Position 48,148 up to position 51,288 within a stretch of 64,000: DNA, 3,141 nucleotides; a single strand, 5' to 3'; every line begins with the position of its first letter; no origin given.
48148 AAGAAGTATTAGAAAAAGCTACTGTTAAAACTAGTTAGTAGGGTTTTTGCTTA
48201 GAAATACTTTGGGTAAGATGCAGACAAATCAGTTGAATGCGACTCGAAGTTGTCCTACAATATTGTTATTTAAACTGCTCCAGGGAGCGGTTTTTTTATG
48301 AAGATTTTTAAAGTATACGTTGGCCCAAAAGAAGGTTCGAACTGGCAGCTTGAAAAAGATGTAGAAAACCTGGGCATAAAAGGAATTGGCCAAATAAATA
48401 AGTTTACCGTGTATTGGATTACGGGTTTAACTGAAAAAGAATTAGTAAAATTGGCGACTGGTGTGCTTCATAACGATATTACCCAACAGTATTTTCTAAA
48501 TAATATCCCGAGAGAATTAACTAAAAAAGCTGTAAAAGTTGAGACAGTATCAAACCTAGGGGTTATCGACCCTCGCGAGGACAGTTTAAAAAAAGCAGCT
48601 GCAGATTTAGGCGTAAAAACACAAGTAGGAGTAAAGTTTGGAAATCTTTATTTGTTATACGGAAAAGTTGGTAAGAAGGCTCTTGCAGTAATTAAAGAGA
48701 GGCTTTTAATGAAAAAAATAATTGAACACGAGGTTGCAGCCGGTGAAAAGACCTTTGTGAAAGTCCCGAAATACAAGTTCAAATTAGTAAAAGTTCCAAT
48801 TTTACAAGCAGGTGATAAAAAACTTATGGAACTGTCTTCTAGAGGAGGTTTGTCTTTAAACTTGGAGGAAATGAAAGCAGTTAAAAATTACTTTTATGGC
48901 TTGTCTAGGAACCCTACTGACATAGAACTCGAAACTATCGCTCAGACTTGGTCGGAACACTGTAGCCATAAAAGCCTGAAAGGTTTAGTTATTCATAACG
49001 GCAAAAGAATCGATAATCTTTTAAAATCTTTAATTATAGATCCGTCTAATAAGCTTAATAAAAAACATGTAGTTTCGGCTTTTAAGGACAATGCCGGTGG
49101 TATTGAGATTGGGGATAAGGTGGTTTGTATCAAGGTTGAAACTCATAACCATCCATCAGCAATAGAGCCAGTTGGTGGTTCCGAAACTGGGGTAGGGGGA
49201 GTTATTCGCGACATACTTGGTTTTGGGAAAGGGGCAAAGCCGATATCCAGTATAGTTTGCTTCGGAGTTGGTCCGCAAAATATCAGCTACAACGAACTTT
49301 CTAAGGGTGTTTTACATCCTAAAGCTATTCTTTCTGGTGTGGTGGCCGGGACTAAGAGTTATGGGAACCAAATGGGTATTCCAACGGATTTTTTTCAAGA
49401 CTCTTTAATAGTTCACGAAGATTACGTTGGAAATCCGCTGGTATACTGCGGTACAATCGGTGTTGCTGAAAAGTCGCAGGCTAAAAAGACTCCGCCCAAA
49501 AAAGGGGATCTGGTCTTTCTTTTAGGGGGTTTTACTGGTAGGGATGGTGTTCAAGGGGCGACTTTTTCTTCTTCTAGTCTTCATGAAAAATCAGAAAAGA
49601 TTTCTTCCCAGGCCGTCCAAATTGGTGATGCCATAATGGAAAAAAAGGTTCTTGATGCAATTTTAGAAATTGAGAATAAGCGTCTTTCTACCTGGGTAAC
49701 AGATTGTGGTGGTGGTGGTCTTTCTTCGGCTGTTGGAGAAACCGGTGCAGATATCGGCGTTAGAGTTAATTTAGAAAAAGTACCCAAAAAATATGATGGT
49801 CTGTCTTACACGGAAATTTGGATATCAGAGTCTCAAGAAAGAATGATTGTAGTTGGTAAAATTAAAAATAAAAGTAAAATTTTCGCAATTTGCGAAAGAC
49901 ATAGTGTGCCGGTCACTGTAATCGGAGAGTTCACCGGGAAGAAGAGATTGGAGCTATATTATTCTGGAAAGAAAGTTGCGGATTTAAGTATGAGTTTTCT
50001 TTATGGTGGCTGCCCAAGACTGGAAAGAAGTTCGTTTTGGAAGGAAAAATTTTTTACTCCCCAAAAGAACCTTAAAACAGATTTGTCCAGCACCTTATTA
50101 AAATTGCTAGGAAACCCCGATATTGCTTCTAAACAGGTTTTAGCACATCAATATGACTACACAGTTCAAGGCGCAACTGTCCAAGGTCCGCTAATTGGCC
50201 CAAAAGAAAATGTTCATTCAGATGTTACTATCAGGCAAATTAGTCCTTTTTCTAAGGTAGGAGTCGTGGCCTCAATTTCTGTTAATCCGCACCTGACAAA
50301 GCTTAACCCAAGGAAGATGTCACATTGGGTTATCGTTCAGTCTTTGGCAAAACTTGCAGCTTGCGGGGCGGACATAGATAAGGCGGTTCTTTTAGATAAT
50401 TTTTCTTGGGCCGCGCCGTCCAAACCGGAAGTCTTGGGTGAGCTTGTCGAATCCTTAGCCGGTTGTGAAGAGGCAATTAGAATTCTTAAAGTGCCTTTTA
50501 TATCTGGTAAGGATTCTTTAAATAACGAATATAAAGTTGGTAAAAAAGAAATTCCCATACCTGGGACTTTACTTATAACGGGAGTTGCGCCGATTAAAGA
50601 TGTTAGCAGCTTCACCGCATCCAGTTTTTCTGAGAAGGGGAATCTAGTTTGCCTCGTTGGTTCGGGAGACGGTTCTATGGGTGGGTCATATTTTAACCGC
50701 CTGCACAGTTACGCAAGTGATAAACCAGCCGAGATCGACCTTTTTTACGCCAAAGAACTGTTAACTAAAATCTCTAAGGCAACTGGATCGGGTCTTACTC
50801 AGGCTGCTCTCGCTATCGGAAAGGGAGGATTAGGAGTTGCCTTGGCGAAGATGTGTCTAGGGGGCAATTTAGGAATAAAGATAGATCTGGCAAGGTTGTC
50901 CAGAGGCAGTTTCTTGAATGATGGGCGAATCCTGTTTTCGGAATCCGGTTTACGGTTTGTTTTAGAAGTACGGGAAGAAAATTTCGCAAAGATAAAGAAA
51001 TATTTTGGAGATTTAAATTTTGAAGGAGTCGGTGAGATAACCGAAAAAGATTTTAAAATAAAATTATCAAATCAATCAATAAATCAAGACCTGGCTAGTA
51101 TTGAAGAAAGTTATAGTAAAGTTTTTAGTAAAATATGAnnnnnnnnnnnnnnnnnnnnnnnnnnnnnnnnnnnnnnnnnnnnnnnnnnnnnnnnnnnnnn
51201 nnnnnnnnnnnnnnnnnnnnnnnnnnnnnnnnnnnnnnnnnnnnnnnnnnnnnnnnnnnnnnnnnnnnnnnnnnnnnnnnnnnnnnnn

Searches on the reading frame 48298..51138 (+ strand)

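Call 6: search_protein_families(library=ncbifam, proteins=[window:48298-51138:+])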
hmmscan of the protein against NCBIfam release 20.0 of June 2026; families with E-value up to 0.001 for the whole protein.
window:48298-51138:+ (946 aa): 8 families
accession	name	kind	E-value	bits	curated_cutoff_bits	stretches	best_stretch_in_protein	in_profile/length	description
TIGR01736.1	FGAM_synth_II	equivalog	1.2e-162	542.8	525.75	1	188-945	2-716/718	phosphoribosylformylglycinamidine synthase subunit PurL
NF002290.1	PRK01213.1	equivalog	2.1e-153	512.2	648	1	188-945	2-721/723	phosphoribosylformylglycinamidine synthase subunit PurL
NF003672.0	PRK05297.1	equivalog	1.2e-105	354.3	783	1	158-921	151-963/1290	phosphoribosylformylglycinamidine synthase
TIGR01857.1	FGAM-synthase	equivalog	2.5e-105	353.2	1057.05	2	275-942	313-941/1239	phosphoribosylformylglycinamidine synthase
TIGR01735.1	FGAM_synt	equivalog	5.4e-93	312.3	1123.05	1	129-910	126-963/1307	phosphoribosylformylglycinamidine synthase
NF010690.0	PRK14090.1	equivalog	2.4e-60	204.5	1047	1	202-764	11-498/601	phosphoribosylformylglycinamidine synthase subunit PurL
TIGR01739.1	tegu_FGAM_synt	hypoth_equivalog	1.5e-08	33.1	716.1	1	656-915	597-850/1206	herpesvirus tegument protein/v-FGAM-synthase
TIGR03267.1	methan_mark_2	hypoth_equivalog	1.8e-08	33.8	365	0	767-927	151-307/323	methanogenesis marker 2 protein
